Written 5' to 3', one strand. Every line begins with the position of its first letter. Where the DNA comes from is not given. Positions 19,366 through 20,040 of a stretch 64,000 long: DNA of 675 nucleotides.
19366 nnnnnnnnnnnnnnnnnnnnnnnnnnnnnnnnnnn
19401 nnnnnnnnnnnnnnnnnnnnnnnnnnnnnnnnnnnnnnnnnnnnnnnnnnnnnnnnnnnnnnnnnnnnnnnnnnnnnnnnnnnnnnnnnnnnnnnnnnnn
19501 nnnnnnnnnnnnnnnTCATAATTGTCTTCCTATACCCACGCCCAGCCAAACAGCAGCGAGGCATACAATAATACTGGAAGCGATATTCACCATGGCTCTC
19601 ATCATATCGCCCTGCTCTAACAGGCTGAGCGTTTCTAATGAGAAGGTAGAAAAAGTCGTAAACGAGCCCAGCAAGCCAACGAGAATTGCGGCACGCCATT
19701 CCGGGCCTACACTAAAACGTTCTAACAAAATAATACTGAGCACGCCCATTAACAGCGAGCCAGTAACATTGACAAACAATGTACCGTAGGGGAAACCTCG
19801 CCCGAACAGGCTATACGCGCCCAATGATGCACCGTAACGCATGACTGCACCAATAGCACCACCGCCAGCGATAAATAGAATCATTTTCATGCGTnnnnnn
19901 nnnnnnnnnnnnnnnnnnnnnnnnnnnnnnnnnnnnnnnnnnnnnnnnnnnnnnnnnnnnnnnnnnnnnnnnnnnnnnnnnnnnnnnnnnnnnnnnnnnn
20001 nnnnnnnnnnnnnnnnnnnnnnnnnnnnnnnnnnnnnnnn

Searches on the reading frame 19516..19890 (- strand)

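Call 5: search_protein_families(library=pfam, proteins=[window:19516-19890:-], max_evalue=0.01)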
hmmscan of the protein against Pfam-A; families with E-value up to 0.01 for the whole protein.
window:19516-19890:- (124 aa): 1 family
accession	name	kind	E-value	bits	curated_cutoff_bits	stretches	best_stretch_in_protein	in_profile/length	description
PF02537.21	CRCB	-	1.7e-28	99.4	32.9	1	5-118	1-103/103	CrcB-like protein, Camphor Resistance (CrcB)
